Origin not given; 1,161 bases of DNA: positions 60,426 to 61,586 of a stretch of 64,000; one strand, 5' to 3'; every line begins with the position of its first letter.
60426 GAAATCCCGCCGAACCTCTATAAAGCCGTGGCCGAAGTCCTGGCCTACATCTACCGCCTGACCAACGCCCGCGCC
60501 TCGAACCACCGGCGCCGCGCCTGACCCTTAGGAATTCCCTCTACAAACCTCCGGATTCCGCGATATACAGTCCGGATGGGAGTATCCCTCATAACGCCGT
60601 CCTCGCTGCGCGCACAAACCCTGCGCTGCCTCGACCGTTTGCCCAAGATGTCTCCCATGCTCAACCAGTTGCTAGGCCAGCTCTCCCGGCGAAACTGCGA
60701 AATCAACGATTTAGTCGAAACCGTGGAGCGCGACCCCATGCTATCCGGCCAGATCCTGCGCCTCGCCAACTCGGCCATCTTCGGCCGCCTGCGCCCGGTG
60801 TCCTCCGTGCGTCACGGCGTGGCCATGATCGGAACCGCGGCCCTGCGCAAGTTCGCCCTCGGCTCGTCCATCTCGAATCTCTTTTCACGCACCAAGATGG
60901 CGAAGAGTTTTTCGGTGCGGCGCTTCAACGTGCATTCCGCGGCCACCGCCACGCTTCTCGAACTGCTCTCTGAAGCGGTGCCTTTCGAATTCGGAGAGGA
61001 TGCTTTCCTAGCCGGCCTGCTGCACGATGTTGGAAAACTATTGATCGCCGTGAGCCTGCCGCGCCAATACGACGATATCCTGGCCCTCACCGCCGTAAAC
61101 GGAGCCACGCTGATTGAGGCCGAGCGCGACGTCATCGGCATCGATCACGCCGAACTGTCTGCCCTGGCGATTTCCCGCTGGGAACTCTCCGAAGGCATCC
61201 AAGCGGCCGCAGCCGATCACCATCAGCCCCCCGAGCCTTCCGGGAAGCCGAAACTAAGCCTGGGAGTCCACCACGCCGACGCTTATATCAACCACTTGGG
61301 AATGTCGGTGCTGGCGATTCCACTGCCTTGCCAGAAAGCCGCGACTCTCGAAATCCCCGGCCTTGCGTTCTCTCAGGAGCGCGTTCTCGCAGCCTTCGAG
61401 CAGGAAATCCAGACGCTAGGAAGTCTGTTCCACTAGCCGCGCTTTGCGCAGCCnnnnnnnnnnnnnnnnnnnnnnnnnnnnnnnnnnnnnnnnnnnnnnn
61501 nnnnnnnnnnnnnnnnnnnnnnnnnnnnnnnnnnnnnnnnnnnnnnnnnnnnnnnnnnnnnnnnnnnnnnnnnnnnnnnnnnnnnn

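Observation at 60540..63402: Sigma-28-predicted accessory module: HDOD protein facing a 96-aa ORF / coiled-coil degenerate-GGDEF / SLT operon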

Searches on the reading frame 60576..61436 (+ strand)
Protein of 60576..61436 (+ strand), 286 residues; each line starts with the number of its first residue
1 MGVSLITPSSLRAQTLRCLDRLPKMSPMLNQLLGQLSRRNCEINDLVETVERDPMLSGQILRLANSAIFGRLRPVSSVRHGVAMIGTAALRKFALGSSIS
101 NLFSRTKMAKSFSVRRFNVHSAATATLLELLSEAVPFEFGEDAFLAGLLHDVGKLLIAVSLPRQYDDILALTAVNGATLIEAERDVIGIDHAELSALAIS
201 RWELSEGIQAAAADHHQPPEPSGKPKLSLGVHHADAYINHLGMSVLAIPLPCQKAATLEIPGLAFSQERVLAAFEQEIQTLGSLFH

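Call 3: search_protein_families(library=pfam, proteins=[window:60576-61436:+], max_evalue=1)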
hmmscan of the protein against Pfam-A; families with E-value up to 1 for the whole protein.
window:60576-61436:+ (286 aa): 4 families
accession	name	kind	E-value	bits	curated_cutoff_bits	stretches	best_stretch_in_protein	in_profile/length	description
PF08668.18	HDOD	-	2.2e-46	158.3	22.9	1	22-218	1-196/196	HDOD domain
PF01966.28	HD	-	1.1e-08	35.8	22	1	120-237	4-113/116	HD domain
PF02109.21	DAD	-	0.043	14.6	27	1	135-165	43-73/109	DAD family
PF12495.13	Vip3A_N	-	0.1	12.9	25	1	18-66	36-84/177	Vegetative insecticide protein 3A N terminal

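Call 4: search_protein_families(library=ncbifam, proteins=[window:60576-61436:+], max_evalue=1)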
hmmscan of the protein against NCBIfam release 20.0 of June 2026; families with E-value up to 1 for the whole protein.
window:60576-61436:+ (286 aa): 4 families
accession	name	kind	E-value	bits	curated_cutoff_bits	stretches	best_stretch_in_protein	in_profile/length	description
TIGR00277.1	HDIG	domain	5.3e-05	23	27.6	1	120-217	8-83/84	HDIG domain-containing metalloprotein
TIGR01596.1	cas3_HD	equivalog_domain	8e-05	22.8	43.45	1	120-223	4-108/178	CRISPR-associated endonuclease Cas3''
NF005519.0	PRK07152.1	equivalog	0.03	13.2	315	1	102-155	183-234/361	nicotinate-nucleotide adenylyltransferase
NF007008.0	PRK09471.1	equivalog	0.098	12.1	388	1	89-180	188-287/306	oligopeptide ABC transporter permease OppB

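Call 45: search_solved_structures(query=window:60576-61436:+, max_evalue=0.001, show_alignments=3)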
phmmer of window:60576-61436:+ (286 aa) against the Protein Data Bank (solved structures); distinct sequences matched with E-value up to 0.001: 8.
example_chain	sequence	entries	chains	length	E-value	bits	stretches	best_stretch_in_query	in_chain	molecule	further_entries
3hc1_A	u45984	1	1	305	1.2e-22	84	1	10-219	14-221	uncharacterized HDOD domain protein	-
3ljx_A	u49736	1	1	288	1.7e-22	83.6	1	19-206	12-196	MmoQ Response regulator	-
3p3q_A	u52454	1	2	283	1.4e-21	80.5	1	20-206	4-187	MmoQ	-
3m1t_A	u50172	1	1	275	1.8e-20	76.9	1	14-222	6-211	Putative phosphohydrolase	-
9qzk_A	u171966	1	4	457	3.3e-09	40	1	22-220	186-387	HDOD domain-containing protein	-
3i7a_A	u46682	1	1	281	2.6e-08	37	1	19-159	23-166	Putative metal-dependent phosphohydrolase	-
1vqr_A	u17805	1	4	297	2.7e-08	37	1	16-208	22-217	hypothetical protein Cj0248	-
3mem_A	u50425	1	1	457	4e-08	36.4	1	20-213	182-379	Putative signal transduction protein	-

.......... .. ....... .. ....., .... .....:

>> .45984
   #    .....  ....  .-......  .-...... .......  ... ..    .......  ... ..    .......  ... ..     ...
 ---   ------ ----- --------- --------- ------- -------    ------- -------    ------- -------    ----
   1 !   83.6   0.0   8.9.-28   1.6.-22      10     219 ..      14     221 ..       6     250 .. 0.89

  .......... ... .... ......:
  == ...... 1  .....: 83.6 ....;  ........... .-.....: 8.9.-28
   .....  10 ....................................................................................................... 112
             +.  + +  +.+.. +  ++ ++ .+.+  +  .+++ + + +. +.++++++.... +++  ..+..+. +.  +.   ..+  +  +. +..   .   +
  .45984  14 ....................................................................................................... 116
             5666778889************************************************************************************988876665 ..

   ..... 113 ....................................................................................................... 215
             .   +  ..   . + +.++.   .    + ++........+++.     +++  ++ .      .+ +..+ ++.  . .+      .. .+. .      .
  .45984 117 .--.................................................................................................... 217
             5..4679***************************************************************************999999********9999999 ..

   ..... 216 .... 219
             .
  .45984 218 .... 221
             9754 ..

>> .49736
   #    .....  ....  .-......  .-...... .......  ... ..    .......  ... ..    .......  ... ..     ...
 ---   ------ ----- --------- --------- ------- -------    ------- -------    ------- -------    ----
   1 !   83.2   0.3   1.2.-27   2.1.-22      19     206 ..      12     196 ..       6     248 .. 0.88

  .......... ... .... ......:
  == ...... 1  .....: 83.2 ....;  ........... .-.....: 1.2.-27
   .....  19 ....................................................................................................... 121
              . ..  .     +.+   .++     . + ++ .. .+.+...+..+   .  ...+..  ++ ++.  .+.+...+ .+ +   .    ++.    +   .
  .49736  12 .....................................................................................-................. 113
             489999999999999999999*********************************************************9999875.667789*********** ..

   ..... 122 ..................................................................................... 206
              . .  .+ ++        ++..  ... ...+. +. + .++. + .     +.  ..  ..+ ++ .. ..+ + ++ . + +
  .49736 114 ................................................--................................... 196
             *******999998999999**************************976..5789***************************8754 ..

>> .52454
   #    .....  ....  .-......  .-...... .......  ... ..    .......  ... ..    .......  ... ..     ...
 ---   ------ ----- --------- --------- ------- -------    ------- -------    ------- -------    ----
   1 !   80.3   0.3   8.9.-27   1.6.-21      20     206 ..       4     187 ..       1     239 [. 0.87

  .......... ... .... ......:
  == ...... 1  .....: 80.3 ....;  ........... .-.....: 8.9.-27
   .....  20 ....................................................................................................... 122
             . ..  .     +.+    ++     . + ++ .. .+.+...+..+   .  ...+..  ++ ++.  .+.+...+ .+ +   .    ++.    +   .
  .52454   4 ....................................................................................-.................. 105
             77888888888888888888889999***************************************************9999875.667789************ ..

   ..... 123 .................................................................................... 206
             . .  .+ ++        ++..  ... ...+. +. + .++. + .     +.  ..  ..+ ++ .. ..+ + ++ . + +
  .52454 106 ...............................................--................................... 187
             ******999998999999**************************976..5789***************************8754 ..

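Call 56: find_homologous_proteins(query=window:60576-61436:+, max_evalue=1e-10)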
Query window:60576-61436:+ (286 aa): 1516 proteins with E <= 1e-10 among 6735 candidates; the best 120 are listed.
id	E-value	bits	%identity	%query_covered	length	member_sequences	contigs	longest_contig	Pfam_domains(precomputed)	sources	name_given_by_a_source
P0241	4.1e-170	582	94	100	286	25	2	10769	PF08668.19,PF01966.29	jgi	jgi:HD-like signal output (HDOD) protein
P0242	2.1e-163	560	92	100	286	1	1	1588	PF08668.19,PF01966.29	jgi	jgi:HD-like signal output (HDOD) protein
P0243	7.3e-162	555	91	100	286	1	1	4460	PF08668.19,PF01966.29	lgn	-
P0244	2.0e-161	554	89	100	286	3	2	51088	PF08668.19,PF01966.29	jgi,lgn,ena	-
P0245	7.0e-158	542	88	100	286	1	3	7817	PF08668.19,PF01966.29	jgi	jgi:HD-like signal output (HDOD) protein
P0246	1.9e-157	541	87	100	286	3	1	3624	PF08668.19,PF01966.29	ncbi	-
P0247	2.1e-157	541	88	100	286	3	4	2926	PF08668.19,PF01966.29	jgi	jgi:HD-like signal output (HDOD) protein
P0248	2.2e-156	537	88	100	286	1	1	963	PF08668.19,PF01966.29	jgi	jgi:HD-like signal output (HDOD) protein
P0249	3.2e-156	537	86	100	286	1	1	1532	PF08668.19,PF01966.29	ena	-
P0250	4.6e-155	533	85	100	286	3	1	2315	PF08668.19,PF01966.29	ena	-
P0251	4.7e-155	533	87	100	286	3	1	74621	PF08668.19,PF01966.29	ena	-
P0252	9.6e-155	532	86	100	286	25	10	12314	PF08668.19,PF01966.29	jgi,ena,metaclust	metaclust:\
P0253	3.4e-154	530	86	100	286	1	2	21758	PF08668.19,PF01966.29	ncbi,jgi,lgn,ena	jgi:HD-like signal output (HDOD) protein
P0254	7.6e-153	526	85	100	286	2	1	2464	PF08668.19,PF01966.29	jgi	jgi:HD-like signal output (HDOD) protein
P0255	1.4e-151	521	84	100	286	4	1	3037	PF08668.19,PF01966.29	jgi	jgi:HD-like signal output (HDOD) protein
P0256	8.1e-151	519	83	100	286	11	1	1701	PF08668.19,PF01966.29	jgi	jgi:HD-like signal output (HDOD) protein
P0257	2.0e-150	518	84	100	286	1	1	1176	PF08668.19,PF01966.29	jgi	-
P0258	4.1e-150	517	82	100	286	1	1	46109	PF08668.19,PF01966.29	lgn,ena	-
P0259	1.1e-149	515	83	100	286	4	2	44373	PF08668.19,PF01966.29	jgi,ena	-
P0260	3.3e-149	514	84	100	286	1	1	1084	PF08668.19,PF01966.29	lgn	-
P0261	1.3e-147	508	82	100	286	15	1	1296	PF08668.19,PF01966.29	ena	-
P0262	8.1e-147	506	83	100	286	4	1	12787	PF08668.19,PF01966.29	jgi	jgi:HD-like signal output (HDOD) protein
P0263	1.2e-146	505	82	100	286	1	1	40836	PF08668.19,PF01966.29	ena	-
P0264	1.3e-146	505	81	100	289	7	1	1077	PF08668.19,PF01966.29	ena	-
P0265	9.6e-146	502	82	100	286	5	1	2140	PF08668.19,PF01966.29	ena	-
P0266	3.6e-145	500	82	100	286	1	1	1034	PF08668.19,PF01966.29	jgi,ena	-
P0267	4.7e-145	500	81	100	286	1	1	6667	PF08668.19,PF01966.29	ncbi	-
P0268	1.5e-144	498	82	100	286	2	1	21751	PF08668.19,PF01966.29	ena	-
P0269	7.6e-143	493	83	95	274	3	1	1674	PF08668.19,PF01966.29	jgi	jgi:HD-like signal output (HDOD) protein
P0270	5.9e-142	490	79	100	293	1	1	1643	PF08668.19,PF01966.29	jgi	-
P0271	7.1e-142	490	80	100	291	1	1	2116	PF08668.19,PF01966.29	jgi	-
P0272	2.8e-138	478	77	98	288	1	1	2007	PF08668.19,PF01966.29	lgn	-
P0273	1.4e-133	462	84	90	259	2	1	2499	PF08668.19,PF01966.29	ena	-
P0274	1.1e-132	460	76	100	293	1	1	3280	PF08668.19,PF01966.29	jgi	jgi:HD-like signal output (HDOD) protein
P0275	3.1e-129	448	73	100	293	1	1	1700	PF08668.19,PF01966.29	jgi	jgi:HD-like signal output (HDOD) protein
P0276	6.0e-129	447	75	100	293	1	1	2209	PF08668.19,PF01966.29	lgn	-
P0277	7.3e-129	447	76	98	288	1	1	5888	PF08668.19,PF01966.29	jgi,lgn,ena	-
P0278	2.2e-128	445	79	90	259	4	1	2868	PF08668.19,PF01966.29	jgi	jgi:HD-like signal output (HDOD) protein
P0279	2.9e-128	445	73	100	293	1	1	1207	PF08668.19,PF01966.29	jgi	jgi:HD-like signal output (HDOD) protein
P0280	1.2e-127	443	73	100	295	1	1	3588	PF08668.19,PF01966.29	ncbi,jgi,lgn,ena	jgi:HD-like signal output (HDOD) protein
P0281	1.7e-127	442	74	98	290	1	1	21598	PF08668.19,PF01966.29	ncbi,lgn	-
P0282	3.5e-127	441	74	98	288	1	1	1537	PF08668.19,PF01966.29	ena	-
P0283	2.1e-126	439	73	98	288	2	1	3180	PF08668.19,PF01966.29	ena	-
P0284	5.3e-126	438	73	98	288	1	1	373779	PF08668.19,PF01966.29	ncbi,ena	-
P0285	2.6e-125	435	73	97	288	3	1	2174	PF08668.19,PF01966.29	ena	-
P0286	2.7e-125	435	72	100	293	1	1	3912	PF08668.19,PF01966.29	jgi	jgi:HD-like signal output (HDOD) protein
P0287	9.7e-125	433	73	98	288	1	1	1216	PF08668.19,PF01966.29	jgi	jgi:HD-like signal output (HDOD) protein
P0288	2.8e-123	429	72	100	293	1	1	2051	PF08668.19,PF01966.29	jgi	jgi:HD-like signal output (HDOD) protein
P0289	4.0e-123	428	73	98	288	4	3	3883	PF08668.19,PF01966.29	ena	-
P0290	8.0e-123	427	70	100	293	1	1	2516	PF08668.19,PF01966.29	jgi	jgi:HD-like signal output (HDOD) protein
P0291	4.4e-122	425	71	98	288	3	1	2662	PF08668.19,PF01966.29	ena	-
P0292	8.3e-122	424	71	98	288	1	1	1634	PF08668.19,PF01966.29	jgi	jgi:HD-like signal output (HDOD) protein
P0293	5.5e-121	421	72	97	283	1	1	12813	PF08668.19,PF01966.29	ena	-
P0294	2.5e-120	419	69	100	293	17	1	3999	PF08668.19,PF01966.29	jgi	-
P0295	3.2e-120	419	70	98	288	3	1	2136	PF08668.19,PF01966.29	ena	-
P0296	3.2e-120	419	70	98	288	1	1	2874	PF08668.19,PF01966.29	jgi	jgi:HD-like signal output (HDOD) protein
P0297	8.9e-119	414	66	100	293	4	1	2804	PF08668.19,PF01966.29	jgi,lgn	jgi:HD-like signal output (HDOD) protein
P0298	1.0e-118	414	68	98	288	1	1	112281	PF08668.19,PF01966.29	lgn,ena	-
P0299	1.3e-118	413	70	98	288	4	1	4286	PF08668.19,PF01966.29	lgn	-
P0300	1.7e-118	413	70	98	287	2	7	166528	PF08668.19,PF01966.29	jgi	jgi:HD-like signal output (HDOD) protein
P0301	2.0e-118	413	68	100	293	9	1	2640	PF08668.19,PF01966.29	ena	-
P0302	2.8e-118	412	69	100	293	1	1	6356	PF08668.19,PF01966.29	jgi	jgi:HD-like signal output (HDOD) protein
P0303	3.0e-118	412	66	97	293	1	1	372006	PF08668.19,PF01966.29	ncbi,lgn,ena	-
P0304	2.8e-117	409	66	100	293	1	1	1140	PF08668.19,PF01966.29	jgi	jgi:putative nucleotidyltransferase with HDIG domain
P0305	2.1e-116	406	68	98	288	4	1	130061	PF08668.19,PF01966.29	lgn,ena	-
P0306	3.3e-116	406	65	100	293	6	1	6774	PF08668.19,PF01966.29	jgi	jgi:HD-like signal output (HDOD) protein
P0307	7.3e-116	404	65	100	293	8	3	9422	PF08668.19,PF01966.29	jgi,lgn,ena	jgi:putative nucleotidyltransferase with HDIG domain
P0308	9.0e-116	404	65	100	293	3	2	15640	PF08668.19,PF01966.29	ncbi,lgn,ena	-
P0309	1.7e-115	403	84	79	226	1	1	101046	PF08668.19,PF01966.29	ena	-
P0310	1.1e-111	391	65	100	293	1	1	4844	PF08668.19,PF01966.29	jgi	jgi:HD-like signal output (HDOD) protein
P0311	1.2e-111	391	63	100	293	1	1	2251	PF08668.19,PF01966.29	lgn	-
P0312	1.2e-108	381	62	100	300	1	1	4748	PF08668.19,PF01966.29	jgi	jgi:HD-like signal output (HDOD) protein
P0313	1.3e-107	377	66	90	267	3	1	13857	PF08668.19,PF01966.29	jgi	jgi:HD-like signal output (HDOD) protein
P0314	2.4e-104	367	63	94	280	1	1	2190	PF08668.19,PF01966.29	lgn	-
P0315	6.3e-104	365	65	90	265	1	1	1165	PF08668.19,PF01966.29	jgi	jgi:putative nucleotidyltransferase with HDIG domain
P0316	1.9e-100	354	56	99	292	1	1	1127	PF08668.19,PF01966.29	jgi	jgi:HD-like signal output (HDOD) protein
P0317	6.7e-100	352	58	100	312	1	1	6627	PF08668.19,PF01966.29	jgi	jgi:HD-like signal output (HDOD) protein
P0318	1.2e-99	351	86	69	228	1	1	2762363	PF08668.19,PF01966.29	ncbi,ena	-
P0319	2.3e-99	350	63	90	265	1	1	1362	PF08668.19,PF01966.29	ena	-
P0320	7.0e-99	349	58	100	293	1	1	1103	PF08668.19,PF01966.29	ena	-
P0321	1.6e-98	348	57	100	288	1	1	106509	PF08668.19,PF01966.29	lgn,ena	-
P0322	2.2e-98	347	91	63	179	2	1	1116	PF08668.19,PF01966.29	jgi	jgi:HD-like signal output (HDOD) protein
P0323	5.6e-98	346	57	100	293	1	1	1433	PF08668.19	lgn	-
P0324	1.7e-97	344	57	100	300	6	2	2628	PF08668.19,PF01966.29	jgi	jgi:HD-like signal output (HDOD) protein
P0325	2.1e-97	344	91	63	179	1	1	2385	PF08668.19,PF01966.29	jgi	jgi:HD-like signal output (HDOD) protein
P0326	2.2e-97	344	57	100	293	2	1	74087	PF08668.19,PF01966.29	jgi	jgi:HD-like signal output (HDOD) protein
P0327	4.2e-97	343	56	100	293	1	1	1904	PF08668.19,PF01966.29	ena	-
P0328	9.4e-97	342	57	100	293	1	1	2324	PF08668.19,PF01966.29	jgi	jgi:HD-like signal output (HDOD) protein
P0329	1.3e-96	341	56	100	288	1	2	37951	PF08668.19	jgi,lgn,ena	-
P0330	3.0e-96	340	57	96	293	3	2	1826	PF08668.19,PF01966.29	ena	-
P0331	3.2e-96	340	57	100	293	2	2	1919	PF08668.19,PF01966.29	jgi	jgi:HD-like signal output (HDOD) protein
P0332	3.3e-96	340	55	100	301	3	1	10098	PF08668.19,PF01966.29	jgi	jgi:HD-like signal output (HDOD) protein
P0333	1.1e-95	338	57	100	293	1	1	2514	PF08668.19,PF01966.29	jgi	jgi:HD-like signal output (HDOD) protein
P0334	1.7e-95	338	56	100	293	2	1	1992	PF08668.19,PF01966.29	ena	-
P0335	6.4e-95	336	56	100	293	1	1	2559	PF08668.19,PF01966.29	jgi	jgi:HD-like signal output (HDOD) protein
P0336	2.1e-94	334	55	99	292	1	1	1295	PF08668.19,PF01966.29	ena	-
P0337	1.2e-93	331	56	100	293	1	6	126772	PF08668.19,PF01966.29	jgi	jgi:HD-like signal output (HDOD) protein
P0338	1.4e-92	328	54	100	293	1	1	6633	PF08668.19,PF01966.29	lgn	-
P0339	4.0e-92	327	55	99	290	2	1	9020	PF08668.19,PF01966.29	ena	-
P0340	5.6e-92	326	55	100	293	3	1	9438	PF08668.19,PF01966.29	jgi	jgi:HD-like signal output (HDOD) protein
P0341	8.5e-92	325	55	100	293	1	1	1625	PF08668.19,PF01966.29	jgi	jgi:HD-like signal output (HDOD) protein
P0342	3.9e-91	323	55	98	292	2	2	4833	PF08668.19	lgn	-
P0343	5.1e-91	323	55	96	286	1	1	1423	PF08668.19,PF01966.29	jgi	jgi:HD-like signal output (HDOD) protein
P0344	6.0e-91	323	52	100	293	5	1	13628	PF08668.19,PF01966.29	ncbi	ncbi:MAG: HDOD domain-containing protein [Bryobacteraceae bacterium]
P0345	2.7e-90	321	54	97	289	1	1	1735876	PF08668.19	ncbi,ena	-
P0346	3.5e-90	320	54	98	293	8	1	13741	PF08668.19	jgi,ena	jgi:HD-like signal output (HDOD) protein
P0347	2.0e-89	318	56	96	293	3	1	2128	PF08668.19,PF01966.29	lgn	-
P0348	2.0e-89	318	55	98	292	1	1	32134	PF08668.19,PF01966.29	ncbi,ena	-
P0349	4.5e-89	317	52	100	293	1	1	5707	PF08668.19,PF01966.29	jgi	jgi:HD-like signal output (HDOD) protein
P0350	6.3e-89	316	54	100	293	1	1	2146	PF08668.19,PF01966.29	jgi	jgi:HD-like signal output (HDOD) protein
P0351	2.2e-88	314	56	96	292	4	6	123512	PF08668.19,PF01966.29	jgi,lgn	-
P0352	1.7e-87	311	59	90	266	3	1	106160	PF08668.19,PF01966.29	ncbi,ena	-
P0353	2.0e-87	311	66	81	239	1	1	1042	PF08668.19,PF01966.29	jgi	jgi:HD-like signal output (HDOD) protein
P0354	2.5e-87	311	56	90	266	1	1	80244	PF08668.19,PF01966.29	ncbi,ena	-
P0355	3.6e-87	310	53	97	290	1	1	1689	PF08668.19,PF01966.29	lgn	-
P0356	4.0e-87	310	52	97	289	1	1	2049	PF08668.19,PF01966.29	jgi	jgi:HD-like signal output (HDOD) protein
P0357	1.3e-86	309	53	97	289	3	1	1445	PF08668.19,PF01966.29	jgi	jgi:HD-like signal output (HDOD) protein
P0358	2.0e-86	308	54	99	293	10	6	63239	PF08668.19,PF01966.29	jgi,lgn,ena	jgi:HD-like signal output (HDOD) protein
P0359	2.2e-86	308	53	97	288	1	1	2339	PF08668.19,PF01966.29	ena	-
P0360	4.0e-86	307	57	90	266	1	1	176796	PF08668.19,PF01966.29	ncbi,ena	-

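Call 57: find_encoding_contigs(protein=P0345, flank=7000, max_places=1)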
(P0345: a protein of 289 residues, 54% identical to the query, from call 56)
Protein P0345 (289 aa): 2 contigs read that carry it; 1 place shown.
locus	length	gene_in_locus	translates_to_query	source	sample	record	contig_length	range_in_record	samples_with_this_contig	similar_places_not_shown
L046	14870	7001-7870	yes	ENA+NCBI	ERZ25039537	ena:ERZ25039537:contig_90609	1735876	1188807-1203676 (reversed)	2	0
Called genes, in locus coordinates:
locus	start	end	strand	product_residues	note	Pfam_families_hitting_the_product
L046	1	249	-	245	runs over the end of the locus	PF00460:Flg_bb_rod (weak), PF22692:LlgE_F_G_D1, PF06429:Flg_bbr_C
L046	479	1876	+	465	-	-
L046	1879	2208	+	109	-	-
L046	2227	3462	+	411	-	PF00460:Flg_bb_rod, PF22692:LlgE_F_G_D1, PF07559:FlgE_D2, PF06429:Flg_bbr_C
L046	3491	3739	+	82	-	PF01052:FliMN_C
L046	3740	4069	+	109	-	PF04347:FliO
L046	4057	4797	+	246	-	PF00813:FliP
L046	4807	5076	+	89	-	PF01313:Bac_export_3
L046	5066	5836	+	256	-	PF01311:Bac_export_1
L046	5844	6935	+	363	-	PF01312:Bac_export_2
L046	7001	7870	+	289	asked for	PF08668:HDOD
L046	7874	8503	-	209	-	PF01464:SLT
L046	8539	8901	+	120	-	-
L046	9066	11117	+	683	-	PF02065:Melibiase, PF16499:Melibiase_2 (faint)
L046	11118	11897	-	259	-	PF03009:GDPD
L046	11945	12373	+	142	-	PF02566:OsmC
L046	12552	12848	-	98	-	PF17209:Hfq (weak), PF21979:Hfq_1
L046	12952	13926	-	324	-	PF00004:AAA (faint), PF13177:DNA_pol3_delta2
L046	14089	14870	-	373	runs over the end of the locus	PF03544:TonB_C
